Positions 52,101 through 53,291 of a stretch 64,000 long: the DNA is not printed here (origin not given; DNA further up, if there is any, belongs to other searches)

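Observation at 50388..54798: Operon of an ABC exporter, a decaprenyl-phosphate phosphoribosyltransferase-like UbiA enzyme and a GT-C glycosyltransferase: candidate lipid-linked pentofuranose glycosylation system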

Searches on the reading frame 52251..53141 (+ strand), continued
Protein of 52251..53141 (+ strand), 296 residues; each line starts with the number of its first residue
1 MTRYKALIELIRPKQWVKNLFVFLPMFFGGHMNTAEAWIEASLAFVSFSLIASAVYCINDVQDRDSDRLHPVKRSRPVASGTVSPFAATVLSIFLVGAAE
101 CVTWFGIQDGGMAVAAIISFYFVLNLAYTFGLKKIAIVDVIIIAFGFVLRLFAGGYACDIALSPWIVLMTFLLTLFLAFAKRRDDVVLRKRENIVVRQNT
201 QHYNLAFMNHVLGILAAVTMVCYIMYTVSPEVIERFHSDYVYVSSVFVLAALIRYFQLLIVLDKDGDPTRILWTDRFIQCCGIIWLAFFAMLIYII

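Call 95: search_protein_families(library=pfam, proteins=[L100:3944-5767:+, L100:5931-6992:+, L100:6973-8001:+, L100:9043-9654:+, L100:9614-10021:+, L100:10069-11535:+, L100:1208-3340:+, L100:13232-13909:+], max_evalue=0.001)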
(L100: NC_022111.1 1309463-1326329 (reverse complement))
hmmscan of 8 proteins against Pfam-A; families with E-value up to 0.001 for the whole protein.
L100:3944-5767:+ (607 aa): 2 families
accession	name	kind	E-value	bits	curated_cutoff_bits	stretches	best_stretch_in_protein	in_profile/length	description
PF00884.28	Sulfatase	-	2.7e-30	106.1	25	1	271-552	1-280/301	Sulfatase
PF08019.17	EptA_B_N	-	4.4e-06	27.1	22.3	1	62-160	4-99/152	Phosphoethanolamine transferase EptA/EptB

L100:5931-6992:+ (353 aa): 1 family
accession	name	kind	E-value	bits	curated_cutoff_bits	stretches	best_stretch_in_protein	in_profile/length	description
PF01757.29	Acyl_transf_3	-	1.8e-17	63.8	31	1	18-339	6-324/326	Acyltransferase domain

L100:6973-8001:+ (342 aa): 1 family
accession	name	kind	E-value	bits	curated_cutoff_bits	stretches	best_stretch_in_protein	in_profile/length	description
PF01757.29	Acyl_transf_3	-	1.2e-21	77.5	31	1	29-326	9-325/326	Acyltransferase domain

L100:9043-9654:+ (203 aa): 2 families
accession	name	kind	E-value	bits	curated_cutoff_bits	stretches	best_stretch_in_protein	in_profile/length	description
PF12710.13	HAD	-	3.3e-31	109.6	27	1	11-190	3-189/189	haloacid dehalogenase-like hydrolase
PF00702.32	Hydrolase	-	0.00078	20.3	26.4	0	7-193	2-191/191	haloacid dehalogenase-like hydrolase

L100:9614-10021:+ (135 aa): 1 family
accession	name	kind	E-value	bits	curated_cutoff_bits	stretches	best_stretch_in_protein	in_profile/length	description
PF04138.20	GtrA_DPMS_TM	-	3.5e-18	66.3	26.1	1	23-131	1-115/117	GtrA/DPMS, transmembrane domain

L100:10069-11535:+ (488 aa): 1 family
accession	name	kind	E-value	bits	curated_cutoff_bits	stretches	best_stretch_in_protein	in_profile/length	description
PF19558.4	DUF6080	-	7.3e-179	595.5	27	1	3-484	1-442/447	Family of unknown function (DUF6080)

L100:1208-3340:+ (710 aa): 3 families
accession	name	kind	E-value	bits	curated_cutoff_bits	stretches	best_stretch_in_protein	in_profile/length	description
PF10566.15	Glyco_hydro_97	-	4.5e-103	344.9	32.5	1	302-603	1-274/275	Glycoside hydrolase 97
PF14508.12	GH97_N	-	3e-77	259.6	25.3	1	22-297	1-229/229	Glycosyl-hydrolase 97 N-terminal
PF14509.12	GH97_C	-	4.3e-30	104.3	25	1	606-706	1-96/97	Glycosyl-hydrolase 97 C-terminal, oligomerisation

L100:13232-13909:+ (225 aa): 1 family
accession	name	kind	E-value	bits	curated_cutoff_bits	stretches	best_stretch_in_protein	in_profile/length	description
PF16128.11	DUF4840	-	1.5e-40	138.9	24.4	1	52-188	3-140/143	Domain of unknown function (DUF4840)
